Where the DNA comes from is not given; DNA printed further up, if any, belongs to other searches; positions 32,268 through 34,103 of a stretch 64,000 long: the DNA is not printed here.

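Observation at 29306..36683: Compact secretin-less type II secretion / type IV filament-like operon with atypical large pseudopilins and three unassignable platform proteins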

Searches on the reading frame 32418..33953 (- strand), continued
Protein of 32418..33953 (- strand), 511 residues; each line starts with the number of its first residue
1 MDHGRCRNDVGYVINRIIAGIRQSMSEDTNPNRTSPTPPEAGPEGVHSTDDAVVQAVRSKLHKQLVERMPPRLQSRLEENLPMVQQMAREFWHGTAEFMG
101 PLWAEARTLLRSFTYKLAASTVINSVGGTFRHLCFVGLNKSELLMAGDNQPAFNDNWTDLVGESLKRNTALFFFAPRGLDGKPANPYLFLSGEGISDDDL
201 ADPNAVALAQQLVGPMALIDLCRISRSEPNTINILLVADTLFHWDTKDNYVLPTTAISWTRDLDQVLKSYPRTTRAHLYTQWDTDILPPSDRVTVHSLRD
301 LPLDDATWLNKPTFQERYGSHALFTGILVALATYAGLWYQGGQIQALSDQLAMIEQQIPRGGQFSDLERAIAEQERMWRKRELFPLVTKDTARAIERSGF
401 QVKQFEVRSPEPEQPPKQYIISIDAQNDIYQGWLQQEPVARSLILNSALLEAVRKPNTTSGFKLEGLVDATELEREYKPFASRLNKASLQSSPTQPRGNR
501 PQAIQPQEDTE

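Call 26: fold_search(model_id=the predicted structure, library=pdb)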
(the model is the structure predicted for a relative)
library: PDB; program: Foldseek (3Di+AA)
matches with E <= 10: 662; with E <= 0.001: 0
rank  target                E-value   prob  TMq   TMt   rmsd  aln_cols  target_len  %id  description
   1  5tkw                  2.6e-03  0.95  0.18  0.30   9.8       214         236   13  1.35 Angstrom Resolution Crystal Structure of a Pullulanase-specific Type II Secretion System Integral Cytoplasmic Membr (released 2016-10-19)
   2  1w97                  8.0e-03  0.90  0.19  0.32   8.8       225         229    8  cyto-EpsL: the cytoplasmic domain of EpsL, an inner membrane component of the type II secretion system of Vibrio cholera (released 2004-11-30)
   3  1yf5                  1.2e-02  0.75  0.18  0.31  12.7       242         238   10  Cyto-Epsl: The Cytoplasmic Domain Of Epsl, An Inner Membrane Component Of The Type II Secretion System Of Vibrio Cholera (released 2005-05-03)
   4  3jc8_Oa               1.3e-02  0.95  0.13  0.27  16.9       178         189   10  Architectural model of the type IVa pilus machine in a piliated state (released 2016-03-16)
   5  4pht_Y                2.0e-02  0.89  0.20  0.37   9.6       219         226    9  ATPase GspE in complex with the cytoplasmic domain of GspL from the Vibrio vulnificus type II Secretion system (released 2014-11-26)
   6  2rjz_A                2.3e-02  0.92  0.12  0.35  11.2       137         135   14  Crystal structure of the type 4 fimbrial biogenesis protein PilO from Pseudomonas aeruginosa (released 2007-11-06)
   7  4pht_X                3.2e-02  0.77  0.18  0.33   9.8       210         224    7  ATPase GspE in complex with the cytoplasmic domain of GspL from the Vibrio vulnificus type II Secretion system (released 2014-11-26)
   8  8qmb_A                4.9e-02  0.97  0.12  0.08   6.1        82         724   15  Nucleant-assisted 2.0 A resolution structure of the Streptococcus pneumoniae topoisomerase IV-V18mer DNA complex with  (released 2024-10-02)
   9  9eam_B                6.2e-02  0.33  0.14  0.17  10.6       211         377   11  Coronin-7 CA bound to Arp2/3 complex (released 2025-11-19)
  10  3j80_Y                6.9e-02  0.35  0.08  0.22  13.7       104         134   15  CryoEM structure of 40S-eIF1-eIF1A preinitiation complex (released 2014-11-05)
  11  4z4q_A                7.4e-02  0.92  0.11  0.08   8.3        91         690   13  Quinazolinedione(PD 0305970)-DNA cleavage complex of topoisomerase IV from S. pneumoniae (released 2016-09-14)
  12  2rjz_B                7.4e-02  0.66  0.12  0.32   7.4       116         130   14  Crystal structure of the type 4 fimbrial biogenesis protein PilO from Pseudomonas aeruginosa (released 2007-11-06)
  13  3raf_A                7.8e-02  0.96  0.12  0.12   6.0        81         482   15  Quinazolinedione-DNA cleavage complex of type IV topoisomerase from S. pneumoniae (released 2012-03-28)
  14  3kxy_A                9.3e-02  0.44  0.10  0.29  13.3       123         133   12  Crystal Structure of the ExsC-ExsE Complex (released 2010-06-30)
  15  4z4q_B                9.9e-02  0.84  0.11  0.08   9.0        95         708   13  Quinazolinedione(PD 0305970)-DNA cleavage complex of topoisomerase IV from S. pneumoniae (released 2016-09-14)
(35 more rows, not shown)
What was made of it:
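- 32418..33881 (-): p3: GspL-like bitopic protein (487 aa) with a cytoplasmic alpha/beta domain, one TM helix, a coiled coil and a periplasmic ferredoxin-like domain. The top Foldseek PDB hits are PulL, EpsL and GspL cytoplasmic domains (E 2.6e-3 to 3e-2) and PilO (call 26).
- Closest known: Type IVa pilus. Same: The periplasmic domain of p3 resembles PilO/PilN (call 26).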

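Call 55: find_homologous_proteins(query=A6, max_evalue=0.001)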
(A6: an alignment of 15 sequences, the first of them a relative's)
Query A6 (15 sequences) (196 aa, profile of the alignment): 170 proteins with E <= 0.001 among 8000 candidates; the best 120 are listed.
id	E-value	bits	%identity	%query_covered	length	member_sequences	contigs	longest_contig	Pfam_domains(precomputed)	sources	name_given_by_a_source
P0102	1.1e-60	223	100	100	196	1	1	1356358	PF01478.24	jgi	jgi:prepilin signal peptidase PulO-like enzyme (type II secretory pathway)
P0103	2.9e-58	215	92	100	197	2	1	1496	PF01478.24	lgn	-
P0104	1.3e-57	213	47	95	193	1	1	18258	PF01478.24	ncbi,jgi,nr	ncbi:MAG: prepilin peptidase [Alphaproteobacteria bacterium]|jgi:prepilin signal peptidase PulO-like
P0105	7.2e-57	210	29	64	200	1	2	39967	PF01478.24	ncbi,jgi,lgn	ncbi:MAG: leader peptidase (prepilin peptidase)/N-methyltransferase [Alphaproteobacteria bacterium]|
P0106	4.8e-56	207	38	38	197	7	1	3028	PF01478.24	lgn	-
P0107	6.2e-56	207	27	64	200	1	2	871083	PF01478.24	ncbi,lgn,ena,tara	tara:strand:- start:250236 stop:250838 length:603 start_codon:yes stop_codon:yes gene_type:complete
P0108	6.2e-54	201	49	96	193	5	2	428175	PF01478.24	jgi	jgi:prepilin signal peptidase PulO-like enzyme (type II secretory pathway)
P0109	6.4e-54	201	52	98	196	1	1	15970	PF01478.24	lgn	-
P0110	3.3e-53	198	54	95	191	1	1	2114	PF01478.24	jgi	jgi:leader peptidase (prepilin peptidase) / N-methyltransferase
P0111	4.1e-53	198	77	96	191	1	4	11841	PF01478.24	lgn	-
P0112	6.9e-53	197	49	95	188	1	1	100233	PF01478.24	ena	-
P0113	8.6e-53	197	53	96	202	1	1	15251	PF01478.24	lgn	-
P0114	2.2e-52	195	52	94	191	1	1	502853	PF01478.24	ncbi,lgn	-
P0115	2.7e-52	195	54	97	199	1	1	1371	PF01478.24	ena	-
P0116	4.1e-52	195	53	94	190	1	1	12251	PF01478.24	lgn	-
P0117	4.2e-52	195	53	99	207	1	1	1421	PF01478.24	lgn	-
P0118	8.4e-52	194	55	96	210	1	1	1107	PF01478.24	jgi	jgi:prepilin signal peptidase PulO-like enzyme (type II secretory pathway)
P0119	1.5e-51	193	52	95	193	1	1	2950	PF01478.24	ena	-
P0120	1.6e-51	193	72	96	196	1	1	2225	PF01478.24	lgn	-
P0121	1.8e-51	193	50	98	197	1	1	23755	PF01478.24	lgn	-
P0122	1.8e-51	192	53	95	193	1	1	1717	PF01478.24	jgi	jgi:prepilin signal peptidase PulO-like enzyme (type II secretory pathway)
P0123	3.2e-51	192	52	96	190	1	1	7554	PF01478.24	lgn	-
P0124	6.3e-51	191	49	97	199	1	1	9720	PF01478.24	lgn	-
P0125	9.0e-51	190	56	96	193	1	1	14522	PF01478.24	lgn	-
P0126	2.3e-50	189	52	96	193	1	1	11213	PF01478.24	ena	-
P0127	2.5e-50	189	52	94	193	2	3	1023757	PF01478.24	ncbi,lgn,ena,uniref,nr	ncbi:MAG: prepilin peptidase [Blastochloris viridis]|uniref:Prepilin peptidase n=1 Tax=Blastochloris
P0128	6.1e-50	188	31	63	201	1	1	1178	PF01478.24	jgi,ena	-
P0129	8.6e-50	187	26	56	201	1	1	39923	PF01478.24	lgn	-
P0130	1.2e-49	187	45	99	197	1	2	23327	PF01478.24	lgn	-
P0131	2.3e-49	186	53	96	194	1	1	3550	PF01478.24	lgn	-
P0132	3.1e-49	185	52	96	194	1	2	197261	PF01478.24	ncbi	-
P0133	3.4e-48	182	49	96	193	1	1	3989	PF01478.24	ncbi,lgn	-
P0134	4.8e-48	181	52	92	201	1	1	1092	PF01478.24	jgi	-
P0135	7.5e-48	181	45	99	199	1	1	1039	PF01478.24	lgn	-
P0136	1.0e-47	180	52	96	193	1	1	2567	PF01478.24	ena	-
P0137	2.4e-47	179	51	94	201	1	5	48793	PF01478.24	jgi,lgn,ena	-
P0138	3.2e-47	179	48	93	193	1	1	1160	PF01478.24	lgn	-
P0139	4.0e-47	178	46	93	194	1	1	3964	PF01478.24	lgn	-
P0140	4.4e-47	178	49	98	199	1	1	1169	PF01478.24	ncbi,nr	ncbi:MAG: hypothetical protein EON60_14125 [Alphaproteobacteria bacterium]|nr:MAG: hypothetical prot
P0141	6.9e-47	178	51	93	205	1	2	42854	PF01478.24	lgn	-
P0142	5.9e-46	174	51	96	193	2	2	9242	PF01478.24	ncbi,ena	-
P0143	7.0e-46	174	47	93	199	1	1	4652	PF01478.24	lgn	-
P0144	1.6e-45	173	49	96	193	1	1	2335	PF01478.24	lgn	-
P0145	1.8e-44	170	46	92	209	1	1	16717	PF01478.24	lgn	-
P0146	3.5e-44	169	54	78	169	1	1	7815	PF01478.24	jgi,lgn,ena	-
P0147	6.6e-44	168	33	44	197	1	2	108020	PF01478.24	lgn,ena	-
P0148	4.7e-42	162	49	80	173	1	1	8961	PF01478.24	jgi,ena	-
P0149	1.4e-39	154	35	41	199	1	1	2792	PF01478.24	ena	-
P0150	7.2e-39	151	31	65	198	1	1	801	PF01478.24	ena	-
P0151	2.8e-37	146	41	88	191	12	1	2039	PF01478.24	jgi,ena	-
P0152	1.3e-35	141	39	86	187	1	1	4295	PF01478.24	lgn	-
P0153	3.7e-31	126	26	32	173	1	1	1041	PF01478.24,PF00072.31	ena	-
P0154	2.7e-30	123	32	64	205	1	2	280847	PF01478.24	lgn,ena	-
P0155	2.0e-14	72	33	55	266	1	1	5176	PF01478.24,PF06750.19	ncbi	-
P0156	8.6e-13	66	27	36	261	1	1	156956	PF01478.24,PF06750.19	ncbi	-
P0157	1.5e-12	65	28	54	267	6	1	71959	PF01478.24,PF06750.19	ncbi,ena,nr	ncbi:MAG: prepilin peptidase [Fibrobacter sp.]|nr:prepilin peptidase [Fibrobacter sp.]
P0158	2.0e-12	65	28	54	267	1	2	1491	PF01478.24,PF06750.19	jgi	-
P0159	3.3e-12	64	40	36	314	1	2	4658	PF01478.24,PF06750.19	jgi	jgi:leader peptidase (prepilin peptidase) / N-methyltransferase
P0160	4.7e-12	64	29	54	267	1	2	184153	PF01478.24,PF06750.19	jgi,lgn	jgi:leader peptidase (prepilin peptidase)/N-methyltransferase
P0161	4.8e-12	64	29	65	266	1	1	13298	PF01478.24,PF06750.19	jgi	jgi:leader peptidase (prepilin peptidase) / N-methyltransferase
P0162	7.3e-12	63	29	38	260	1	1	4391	PF01478.24,PF06750.19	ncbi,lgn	-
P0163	1.2e-11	62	-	-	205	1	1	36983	PF01478.24,PF06750.19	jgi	jgi:leader peptidase (prepilin peptidase)/N-methyltransferase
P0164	1.5e-11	62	37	54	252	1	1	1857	PF01478.24,PF06750.19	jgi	-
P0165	2.4e-11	62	27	71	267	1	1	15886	PF01478.24,PF06750.19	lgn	-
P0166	2.5e-11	62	29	71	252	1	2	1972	PF01478.24,PF06750.19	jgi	jgi:leader peptidase (prepilin peptidase)/N-methyltransferase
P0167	3.5e-11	61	29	71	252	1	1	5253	PF01478.24,PF06750.19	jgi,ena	-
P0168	7.0e-11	60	34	56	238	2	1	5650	PF01478.24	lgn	-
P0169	1.3e-10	59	33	64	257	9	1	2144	PF01478.24,PF06750.19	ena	-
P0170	1.3e-10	59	31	52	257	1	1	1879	PF01478.24,PF06750.19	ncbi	-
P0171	1.9e-10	59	37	59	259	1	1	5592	PF01478.24,PF06750.19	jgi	jgi:leader peptidase (prepilin peptidase)/N-methyltransferase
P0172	2.5e-10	58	32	68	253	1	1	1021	PF01478.24,PF06750.19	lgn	-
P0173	3.1e-10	58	28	35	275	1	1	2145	PF01478.24,PF06750.19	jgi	-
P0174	4.3e-10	57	33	62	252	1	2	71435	PF01478.24,PF06750.19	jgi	jgi:leader peptidase (prepilin peptidase)/N-methyltransferase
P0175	4.9e-10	57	31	54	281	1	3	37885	PF01478.24,PF06750.19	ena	-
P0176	6.0e-10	57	29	36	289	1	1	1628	PF01478.24,PF06750.19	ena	-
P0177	7.0e-10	57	30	36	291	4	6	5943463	PF01478.24,PF06750.19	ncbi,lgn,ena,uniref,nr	ncbi:prepilin peptidase [Comamonas testosteroni]|uniref:prepilin peptidase n=1 Tax=Comamonas testost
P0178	7.1e-10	57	30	36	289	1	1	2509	PF01478.24,PF06750.19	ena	-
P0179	7.7e-10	57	33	38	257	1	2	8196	PF01478.24,PF06750.19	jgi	jgi:leader peptidase (prepilin peptidase)/N-methyltransferase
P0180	8.8e-10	56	29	65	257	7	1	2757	PF01478.24,PF06750.19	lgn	-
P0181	1.0e-9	56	31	36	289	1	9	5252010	PF01478.24,PF06750.19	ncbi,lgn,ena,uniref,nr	ncbi:prepilin peptidase [Comamonas resistens]|uniref:Prepilin leader peptidase/N-methyltransferase n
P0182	1.1e-9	56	-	-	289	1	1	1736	PF01478.24,PF06750.19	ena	-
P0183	1.1e-9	56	31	38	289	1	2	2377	PF01478.24,PF06750.19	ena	-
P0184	1.2e-9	56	41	34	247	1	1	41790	PF01478.24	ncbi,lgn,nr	ncbi:MAG TPA: A24 family peptidase [Chlorobaculum sp.]|nr:A24 family peptidase [Chlorobaculum sp.]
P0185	1.4e-9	56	35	54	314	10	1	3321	PF01478.24,PF06750.19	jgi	jgi:leader peptidase (prepilin peptidase)/N-methyltransferase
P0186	1.4e-9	56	38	44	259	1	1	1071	PF01478.24,PF06750.19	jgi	jgi:leader peptidase (prepilin peptidase)/N-methyltransferase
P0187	2.1e-9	55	30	36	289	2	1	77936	PF01478.24,PF06750.19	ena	-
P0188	2.1e-9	55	32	54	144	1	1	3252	PF01478.24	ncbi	-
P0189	2.1e-9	55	26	38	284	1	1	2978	PF01478.24,PF06750.19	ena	-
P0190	3.2e-9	55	33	40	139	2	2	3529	PF01478.24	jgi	-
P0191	3.3e-9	55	34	22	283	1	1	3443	PF01478.24,PF06750.19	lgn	-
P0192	3.4e-9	55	34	34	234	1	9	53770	PF01478.24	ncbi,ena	-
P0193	3.4e-9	55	31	68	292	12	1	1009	PF01478.24,PF06750.19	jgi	jgi:leader peptidase (prepilin peptidase)/N-methyltransferase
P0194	3.4e-9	55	28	61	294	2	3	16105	PF01478.24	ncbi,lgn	-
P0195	4.2e-9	54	30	44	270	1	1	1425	PF01478.24,PF06750.19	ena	-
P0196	9.4e-9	53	30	55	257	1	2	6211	PF01478.24,PF06750.19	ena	-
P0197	9.4e-9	53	30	55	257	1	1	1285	PF01478.24,PF06750.19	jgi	-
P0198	9.4e-9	53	29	73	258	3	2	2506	PF01478.24,PF06750.19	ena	-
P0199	1.2e-8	53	30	55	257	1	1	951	PF01478.24,PF06750.19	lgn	-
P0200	1.3e-8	53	29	64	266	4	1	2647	PF01478.24,PF06750.19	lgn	-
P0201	1.4e-8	52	39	34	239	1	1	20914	PF01478.24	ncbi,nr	ncbi:MAG: prepilin peptidase [Desulfobulbaceae bacterium]|nr:prepilin peptidase [Desulfobulbaceae ba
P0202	1.6e-8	52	30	55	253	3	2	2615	PF01478.24,PF06750.19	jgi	jgi:leader peptidase (prepilin peptidase)/N-methyltransferase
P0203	1.6e-8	52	30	55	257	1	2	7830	PF01478.24,PF06750.19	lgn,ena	-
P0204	1.7e-8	52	45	25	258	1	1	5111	PF01478.24,PF06750.19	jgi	-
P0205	1.8e-8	52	29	73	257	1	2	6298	PF01478.24,PF06750.19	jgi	jgi:leader peptidase (prepilin peptidase)/N-methyltransferase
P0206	2.0e-8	52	31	55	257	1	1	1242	PF01478.24,PF06750.19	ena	-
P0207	2.0e-8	52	28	31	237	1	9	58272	PF01478.24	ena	-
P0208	2.3e-8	52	35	34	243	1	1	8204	PF01478.24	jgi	jgi:leader peptidase (prepilin peptidase) / N-methyltransferase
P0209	2.3e-8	52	33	56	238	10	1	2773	PF01478.24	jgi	-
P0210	2.5e-8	52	33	54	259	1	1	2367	PF01478.24,PF06750.19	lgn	-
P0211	2.5e-8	52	31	55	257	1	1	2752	PF01478.24,PF06750.19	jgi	jgi:leader peptidase (prepilin peptidase) / N-methyltransferase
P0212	2.6e-8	52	33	55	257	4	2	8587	PF01478.24,PF06750.19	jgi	-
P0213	3.0e-8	51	35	34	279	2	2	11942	PF01478.24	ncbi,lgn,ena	-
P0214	3.0e-8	51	31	64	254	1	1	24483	PF01478.24,PF06750.19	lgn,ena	-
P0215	3.1e-8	51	30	73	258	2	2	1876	PF01478.24,PF06750.19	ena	-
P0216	3.5e-8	51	29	55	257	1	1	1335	PF01478.24,PF06750.19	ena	-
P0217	3.6e-8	51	29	55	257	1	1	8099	PF01478.24,PF06750.19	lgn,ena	-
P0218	3.6e-8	51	29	55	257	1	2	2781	PF01478.24,PF06750.19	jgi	jgi:leader peptidase (prepilin peptidase)/N-methyltransferase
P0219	4.3e-8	51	35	34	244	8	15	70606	PF01478.24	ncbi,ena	-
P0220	4.3e-8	51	34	49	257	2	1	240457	PF01478.24,PF06750.19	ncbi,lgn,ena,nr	ncbi:MAG: prepilin peptidase [Gemmatimonadetes bacterium]|nr:prepilin peptidase [Gemmatimonadota bac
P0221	4.4e-8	51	27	73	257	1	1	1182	PF01478.24,PF06750.19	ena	-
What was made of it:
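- On Type II secretion system: The cognate peptidase lacks PF06750 (call 55).
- It has only PF01478 and lacks the PF06750 N-terminal domain (call 55).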

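Call 56: find_encoding_contigs(protein=P0127, flank=10000, max_places=3)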
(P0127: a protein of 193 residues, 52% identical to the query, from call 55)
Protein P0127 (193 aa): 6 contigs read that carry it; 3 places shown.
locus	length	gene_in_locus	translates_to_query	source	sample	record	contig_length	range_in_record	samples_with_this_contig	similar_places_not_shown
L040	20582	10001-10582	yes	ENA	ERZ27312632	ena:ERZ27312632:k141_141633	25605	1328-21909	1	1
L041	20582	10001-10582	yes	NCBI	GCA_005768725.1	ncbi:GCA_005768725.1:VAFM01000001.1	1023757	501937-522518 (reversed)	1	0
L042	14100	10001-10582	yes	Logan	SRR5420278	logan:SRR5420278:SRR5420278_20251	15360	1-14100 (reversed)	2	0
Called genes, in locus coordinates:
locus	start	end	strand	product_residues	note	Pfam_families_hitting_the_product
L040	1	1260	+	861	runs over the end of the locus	?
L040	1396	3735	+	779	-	PF00390:malic, PF03949:Malic_M, PF01515:PTA_PTB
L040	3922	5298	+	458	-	PF03448:MgtE_N, PF00571:CBS, PF01769:MgtE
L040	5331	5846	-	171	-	-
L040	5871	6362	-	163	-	-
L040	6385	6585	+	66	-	-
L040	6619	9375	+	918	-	PF00521:DNA_topoisoIV, PF03989:DNA_gyraseA_C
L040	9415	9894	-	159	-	-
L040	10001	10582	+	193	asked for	PF01478:Peptidase_A24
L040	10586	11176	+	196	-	PF00226:DnaJ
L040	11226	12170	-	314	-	-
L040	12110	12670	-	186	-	-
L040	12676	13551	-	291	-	PF17827:PrmC_N, PF01170:UPF0020 (faint), PF05175:MTS, PF08242:Methyltransf_12 (weak), PF13649:Methyltransf_25 (weak)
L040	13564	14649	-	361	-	PF03462:PCRF, PF00472:RF-1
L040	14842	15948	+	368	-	-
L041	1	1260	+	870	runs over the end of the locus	PF01411:tRNA-synt_2c, PF07973:tRNA_SAD, PF02272:DHHA1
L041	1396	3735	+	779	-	PF00390:malic, PF03949:Malic_M, PF01515:PTA_PTB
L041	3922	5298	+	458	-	PF03448:MgtE_N, PF00571:CBS, PF01769:MgtE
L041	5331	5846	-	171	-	-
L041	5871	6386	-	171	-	-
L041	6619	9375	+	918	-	PF00521:DNA_topoisoIV, PF03989:DNA_gyraseA_C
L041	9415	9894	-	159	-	-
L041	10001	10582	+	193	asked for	PF01478:Peptidase_A24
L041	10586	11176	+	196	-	PF00226:DnaJ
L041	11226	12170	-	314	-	-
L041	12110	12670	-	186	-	-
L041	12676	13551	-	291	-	PF17827:PrmC_N, PF01170:UPF0020 (faint), PF05175:MTS, PF08242:Methyltransf_12 (weak), PF13649:Methyltransf_25 (weak)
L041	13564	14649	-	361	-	PF03462:PCRF, PF00472:RF-1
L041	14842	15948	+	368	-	-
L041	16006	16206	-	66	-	PF01165:Ribosomal_S21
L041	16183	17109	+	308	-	PF13489:Methyltransf_23, PF13649:Methyltransf_25, PF13847:Methyltransf_31, PF08241:Methyltransf_11, PF08242:Methyltransf_12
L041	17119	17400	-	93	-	PF00462:Glutaredoxin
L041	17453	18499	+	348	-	PF00437:T2SSE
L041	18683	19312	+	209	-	-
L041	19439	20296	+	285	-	-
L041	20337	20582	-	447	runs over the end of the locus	PF00875:DNA_photolyase, PF03441:FAD_binding_7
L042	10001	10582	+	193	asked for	PF01478:Peptidase_A24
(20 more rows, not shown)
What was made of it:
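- The peptidase is retained elsewhere in a close relative (call 56).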
